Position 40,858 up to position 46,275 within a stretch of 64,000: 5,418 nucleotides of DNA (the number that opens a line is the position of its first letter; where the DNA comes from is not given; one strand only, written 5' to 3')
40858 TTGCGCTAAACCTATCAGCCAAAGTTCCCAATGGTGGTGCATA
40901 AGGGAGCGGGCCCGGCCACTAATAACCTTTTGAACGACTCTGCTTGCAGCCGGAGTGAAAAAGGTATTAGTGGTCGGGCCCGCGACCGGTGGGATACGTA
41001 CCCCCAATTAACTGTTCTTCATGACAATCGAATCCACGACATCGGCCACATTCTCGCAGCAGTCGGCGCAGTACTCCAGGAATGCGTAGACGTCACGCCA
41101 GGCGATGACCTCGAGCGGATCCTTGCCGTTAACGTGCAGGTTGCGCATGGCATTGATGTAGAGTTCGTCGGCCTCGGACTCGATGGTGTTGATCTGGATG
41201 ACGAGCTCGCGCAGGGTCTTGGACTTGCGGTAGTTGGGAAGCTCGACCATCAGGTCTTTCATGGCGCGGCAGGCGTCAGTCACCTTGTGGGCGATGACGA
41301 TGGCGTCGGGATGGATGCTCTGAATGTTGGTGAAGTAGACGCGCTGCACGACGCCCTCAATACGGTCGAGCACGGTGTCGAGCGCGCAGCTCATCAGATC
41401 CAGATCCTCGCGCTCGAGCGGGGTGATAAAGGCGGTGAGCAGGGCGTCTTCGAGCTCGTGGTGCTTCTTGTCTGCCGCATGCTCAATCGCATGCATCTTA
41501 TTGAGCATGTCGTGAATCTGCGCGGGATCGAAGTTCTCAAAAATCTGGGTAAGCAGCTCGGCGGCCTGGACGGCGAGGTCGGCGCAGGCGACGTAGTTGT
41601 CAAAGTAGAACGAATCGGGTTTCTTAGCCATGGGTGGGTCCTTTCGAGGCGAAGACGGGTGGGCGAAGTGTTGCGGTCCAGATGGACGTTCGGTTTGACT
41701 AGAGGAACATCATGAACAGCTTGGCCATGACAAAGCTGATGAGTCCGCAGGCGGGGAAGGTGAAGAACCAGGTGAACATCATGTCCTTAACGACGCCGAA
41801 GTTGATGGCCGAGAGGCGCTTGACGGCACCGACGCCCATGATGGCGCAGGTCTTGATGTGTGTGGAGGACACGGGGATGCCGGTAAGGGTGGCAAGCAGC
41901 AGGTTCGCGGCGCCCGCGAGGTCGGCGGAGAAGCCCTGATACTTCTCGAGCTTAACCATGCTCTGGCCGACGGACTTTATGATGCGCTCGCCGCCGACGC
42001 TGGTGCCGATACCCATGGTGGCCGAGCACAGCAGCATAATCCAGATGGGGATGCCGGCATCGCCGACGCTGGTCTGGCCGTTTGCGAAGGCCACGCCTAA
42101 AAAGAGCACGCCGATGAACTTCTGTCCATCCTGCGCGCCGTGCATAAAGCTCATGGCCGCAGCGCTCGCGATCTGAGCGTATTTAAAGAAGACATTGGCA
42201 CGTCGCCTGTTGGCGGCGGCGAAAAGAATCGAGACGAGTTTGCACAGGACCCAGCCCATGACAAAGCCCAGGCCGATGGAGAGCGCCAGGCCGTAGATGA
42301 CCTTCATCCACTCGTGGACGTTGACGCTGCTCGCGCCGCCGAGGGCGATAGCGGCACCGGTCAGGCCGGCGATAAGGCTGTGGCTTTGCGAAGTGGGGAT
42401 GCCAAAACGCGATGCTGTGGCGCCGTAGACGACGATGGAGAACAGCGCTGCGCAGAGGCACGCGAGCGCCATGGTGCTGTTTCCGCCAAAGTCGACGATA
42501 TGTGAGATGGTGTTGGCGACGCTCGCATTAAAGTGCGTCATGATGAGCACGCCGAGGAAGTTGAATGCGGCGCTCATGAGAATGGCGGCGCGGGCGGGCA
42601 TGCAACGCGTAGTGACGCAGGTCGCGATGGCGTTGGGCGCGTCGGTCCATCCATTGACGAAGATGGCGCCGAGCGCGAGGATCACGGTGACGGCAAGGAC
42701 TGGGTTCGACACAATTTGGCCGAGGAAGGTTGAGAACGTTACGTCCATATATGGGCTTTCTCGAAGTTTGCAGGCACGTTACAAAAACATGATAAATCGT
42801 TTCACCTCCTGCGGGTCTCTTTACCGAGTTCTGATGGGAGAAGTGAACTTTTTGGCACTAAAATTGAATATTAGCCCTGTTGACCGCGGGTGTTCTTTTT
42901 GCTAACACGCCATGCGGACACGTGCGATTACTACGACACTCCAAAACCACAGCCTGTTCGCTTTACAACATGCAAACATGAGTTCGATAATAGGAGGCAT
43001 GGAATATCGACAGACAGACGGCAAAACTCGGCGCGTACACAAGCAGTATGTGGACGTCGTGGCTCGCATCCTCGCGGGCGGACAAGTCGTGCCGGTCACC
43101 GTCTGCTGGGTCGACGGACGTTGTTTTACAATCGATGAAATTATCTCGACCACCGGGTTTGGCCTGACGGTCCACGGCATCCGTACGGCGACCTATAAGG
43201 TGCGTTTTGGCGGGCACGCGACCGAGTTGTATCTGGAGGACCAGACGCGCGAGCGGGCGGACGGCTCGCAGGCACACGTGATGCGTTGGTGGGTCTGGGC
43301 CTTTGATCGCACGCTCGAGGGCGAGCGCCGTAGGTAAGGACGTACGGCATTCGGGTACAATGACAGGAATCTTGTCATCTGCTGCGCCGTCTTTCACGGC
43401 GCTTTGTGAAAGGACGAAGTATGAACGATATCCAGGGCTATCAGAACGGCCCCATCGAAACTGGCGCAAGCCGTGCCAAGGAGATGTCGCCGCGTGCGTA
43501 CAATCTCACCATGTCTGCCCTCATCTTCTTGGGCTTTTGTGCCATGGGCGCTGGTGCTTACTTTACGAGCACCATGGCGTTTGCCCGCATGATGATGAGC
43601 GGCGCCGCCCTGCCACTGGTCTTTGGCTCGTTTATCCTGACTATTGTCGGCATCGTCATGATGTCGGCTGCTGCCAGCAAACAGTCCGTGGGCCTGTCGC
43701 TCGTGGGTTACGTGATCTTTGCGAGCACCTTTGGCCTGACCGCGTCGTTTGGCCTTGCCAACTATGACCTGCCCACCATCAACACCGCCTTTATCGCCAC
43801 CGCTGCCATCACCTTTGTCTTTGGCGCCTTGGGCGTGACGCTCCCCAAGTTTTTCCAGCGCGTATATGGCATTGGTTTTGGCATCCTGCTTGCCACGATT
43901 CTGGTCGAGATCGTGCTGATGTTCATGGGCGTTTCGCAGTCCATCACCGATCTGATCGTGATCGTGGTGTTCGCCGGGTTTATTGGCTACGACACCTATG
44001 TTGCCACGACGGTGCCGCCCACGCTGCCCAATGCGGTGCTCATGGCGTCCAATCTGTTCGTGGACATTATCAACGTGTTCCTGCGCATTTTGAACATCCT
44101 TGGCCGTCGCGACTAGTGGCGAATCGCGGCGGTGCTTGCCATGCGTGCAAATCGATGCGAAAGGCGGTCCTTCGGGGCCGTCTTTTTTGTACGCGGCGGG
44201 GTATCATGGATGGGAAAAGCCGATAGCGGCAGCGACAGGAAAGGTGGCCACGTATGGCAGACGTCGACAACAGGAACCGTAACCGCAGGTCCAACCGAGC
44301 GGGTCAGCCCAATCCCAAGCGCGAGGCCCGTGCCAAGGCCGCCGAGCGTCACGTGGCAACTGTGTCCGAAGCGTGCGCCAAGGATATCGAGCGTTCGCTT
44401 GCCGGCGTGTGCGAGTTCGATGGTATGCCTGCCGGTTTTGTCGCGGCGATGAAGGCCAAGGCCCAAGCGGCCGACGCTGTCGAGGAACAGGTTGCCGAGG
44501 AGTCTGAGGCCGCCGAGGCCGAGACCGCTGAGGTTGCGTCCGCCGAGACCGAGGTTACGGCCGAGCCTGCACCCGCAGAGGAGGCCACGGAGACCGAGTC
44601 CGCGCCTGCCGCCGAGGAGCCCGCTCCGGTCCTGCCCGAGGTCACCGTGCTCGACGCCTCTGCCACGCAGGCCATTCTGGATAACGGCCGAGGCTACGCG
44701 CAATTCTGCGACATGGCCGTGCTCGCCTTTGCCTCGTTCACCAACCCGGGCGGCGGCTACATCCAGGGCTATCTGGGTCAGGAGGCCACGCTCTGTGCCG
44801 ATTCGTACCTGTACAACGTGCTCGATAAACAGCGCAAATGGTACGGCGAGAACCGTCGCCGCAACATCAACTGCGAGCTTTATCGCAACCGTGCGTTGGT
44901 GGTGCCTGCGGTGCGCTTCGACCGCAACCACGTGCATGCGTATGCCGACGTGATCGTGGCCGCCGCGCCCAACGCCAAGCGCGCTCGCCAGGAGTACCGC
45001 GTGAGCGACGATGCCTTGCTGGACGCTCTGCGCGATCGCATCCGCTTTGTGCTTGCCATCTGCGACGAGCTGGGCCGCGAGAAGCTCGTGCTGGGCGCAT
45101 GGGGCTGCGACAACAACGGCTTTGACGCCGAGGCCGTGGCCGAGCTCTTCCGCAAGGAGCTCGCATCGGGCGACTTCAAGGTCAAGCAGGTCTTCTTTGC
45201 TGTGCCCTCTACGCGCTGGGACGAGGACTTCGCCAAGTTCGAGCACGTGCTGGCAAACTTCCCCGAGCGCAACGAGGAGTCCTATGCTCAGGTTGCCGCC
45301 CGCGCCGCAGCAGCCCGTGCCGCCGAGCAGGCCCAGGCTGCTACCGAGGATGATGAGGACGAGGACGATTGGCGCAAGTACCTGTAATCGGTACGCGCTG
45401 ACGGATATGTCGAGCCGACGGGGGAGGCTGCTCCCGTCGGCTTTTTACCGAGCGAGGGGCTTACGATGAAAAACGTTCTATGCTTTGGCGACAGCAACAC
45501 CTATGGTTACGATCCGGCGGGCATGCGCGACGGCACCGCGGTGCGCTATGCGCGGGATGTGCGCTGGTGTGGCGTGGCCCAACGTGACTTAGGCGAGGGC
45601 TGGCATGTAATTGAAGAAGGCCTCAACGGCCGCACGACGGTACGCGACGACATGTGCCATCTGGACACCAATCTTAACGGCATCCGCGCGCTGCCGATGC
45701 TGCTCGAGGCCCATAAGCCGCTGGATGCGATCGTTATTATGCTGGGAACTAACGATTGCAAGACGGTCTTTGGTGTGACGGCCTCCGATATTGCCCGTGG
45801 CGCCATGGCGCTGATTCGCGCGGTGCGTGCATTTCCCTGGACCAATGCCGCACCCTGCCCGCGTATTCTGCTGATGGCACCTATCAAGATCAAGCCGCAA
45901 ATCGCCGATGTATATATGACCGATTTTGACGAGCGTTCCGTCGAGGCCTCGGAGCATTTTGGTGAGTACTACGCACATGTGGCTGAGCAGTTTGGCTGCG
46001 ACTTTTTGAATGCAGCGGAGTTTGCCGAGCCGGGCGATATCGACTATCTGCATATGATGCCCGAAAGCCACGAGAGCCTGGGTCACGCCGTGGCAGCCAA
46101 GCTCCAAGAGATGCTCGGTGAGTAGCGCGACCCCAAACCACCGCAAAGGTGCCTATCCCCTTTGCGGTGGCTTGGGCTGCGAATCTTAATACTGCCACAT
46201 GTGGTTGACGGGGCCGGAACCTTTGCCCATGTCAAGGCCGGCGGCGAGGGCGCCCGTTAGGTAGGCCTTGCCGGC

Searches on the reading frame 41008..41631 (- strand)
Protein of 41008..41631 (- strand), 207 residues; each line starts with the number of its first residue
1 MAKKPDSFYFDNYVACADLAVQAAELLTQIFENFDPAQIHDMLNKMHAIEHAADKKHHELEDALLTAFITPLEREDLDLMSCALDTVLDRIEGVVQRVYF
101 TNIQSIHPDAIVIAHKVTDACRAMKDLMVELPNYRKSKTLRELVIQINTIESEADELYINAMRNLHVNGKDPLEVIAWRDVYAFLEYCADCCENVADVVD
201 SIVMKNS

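Call 25: search_protein_families(library=ncbifam, proteins=[window:41008-41631:-])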
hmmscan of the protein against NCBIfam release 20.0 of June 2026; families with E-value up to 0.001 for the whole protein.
window:41008-41631:- (207 aa): 2 families
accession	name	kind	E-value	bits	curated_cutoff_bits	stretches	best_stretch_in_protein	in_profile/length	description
TIGR00153.1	TIGR00153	hypoth_equivalog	8.8e-10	38.6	104.3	1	16-202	26-212/217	TIGR00153 family protein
TIGR02855.1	spore_yabG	equivalog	0.00073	18.9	270.4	0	102-161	148-205/283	sporulation peptidase YabG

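Call 32: search_protein_families(library=pfam, proteins=[window:41008-41631:-], max_evalue=0.01)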
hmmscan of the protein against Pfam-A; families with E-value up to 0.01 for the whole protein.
window:41008-41631:- (207 aa): 2 families
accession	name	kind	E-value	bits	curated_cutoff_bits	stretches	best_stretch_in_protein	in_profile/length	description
PF01865.21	PhoU_div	-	1.3e-18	67.6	24.4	1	10-204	14-213/214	Protein of unknown function DUF47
PF01895.24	PhoU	-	7.3e-05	23.5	23.5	0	136-198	26-88/89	PhoU domain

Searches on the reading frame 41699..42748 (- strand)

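Call 16: search_protein_families(library=pfam, proteins=[window:41699-42748:-])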
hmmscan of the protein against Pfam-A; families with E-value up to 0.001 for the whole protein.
window:41699-42748:- (349 aa): 1 family
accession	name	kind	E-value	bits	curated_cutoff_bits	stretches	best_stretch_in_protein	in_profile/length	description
PF01384.25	PHO4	-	2e-77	261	33.7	1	32-338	1-350/350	Phosphate transporter family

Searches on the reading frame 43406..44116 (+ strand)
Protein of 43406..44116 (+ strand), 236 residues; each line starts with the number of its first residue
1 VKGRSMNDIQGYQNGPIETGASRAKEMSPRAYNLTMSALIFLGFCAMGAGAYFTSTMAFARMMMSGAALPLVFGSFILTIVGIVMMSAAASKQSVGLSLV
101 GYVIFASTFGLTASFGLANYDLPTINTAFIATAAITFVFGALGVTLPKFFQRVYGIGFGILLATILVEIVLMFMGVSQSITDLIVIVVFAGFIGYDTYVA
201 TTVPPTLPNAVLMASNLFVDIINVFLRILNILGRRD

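Call 16: search_protein_families(library=pfam, proteins=[window:43406-44116:+])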
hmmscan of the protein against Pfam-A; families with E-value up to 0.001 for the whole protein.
window:43406-44116:+ (236 aa): 1 family
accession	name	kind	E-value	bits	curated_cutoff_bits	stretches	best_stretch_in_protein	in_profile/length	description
PF01027.25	Bax1-I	-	7.1e-20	72.1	34.1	1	33-232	9-207/207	Inhibitor of apoptosis-promoting Bax1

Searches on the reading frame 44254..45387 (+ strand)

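Call 16: search_protein_families(library=pfam, proteins=[window:44254-45387:+])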
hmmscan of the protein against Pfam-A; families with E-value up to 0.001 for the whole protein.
window:44254-45387:+ (377 aa): 1 family
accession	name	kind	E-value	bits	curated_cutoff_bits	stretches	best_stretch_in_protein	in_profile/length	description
PF10021.15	PARG_cat_microb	-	2.2e-13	51.3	23.5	1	92-222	27-143/146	Microbial-type PARG, catalytic domain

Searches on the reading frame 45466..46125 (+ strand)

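Call 16: search_protein_families(library=pfam, proteins=[window:45466-46125:+])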
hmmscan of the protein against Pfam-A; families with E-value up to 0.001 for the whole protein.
window:45466-46125:+ (219 aa): 2 families
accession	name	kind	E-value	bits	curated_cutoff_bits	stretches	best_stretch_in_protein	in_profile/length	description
PF13472.12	Lipase_GDSL_2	-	5.8e-17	63.2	32.9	1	6-198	1-172/178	GDSL-like Lipase/Acylhydrolase family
PF00657.28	Lipase_GDSL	-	9.1e-08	32.9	23.6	1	4-190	1-180/208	GDSL-like Lipase/Acylhydrolase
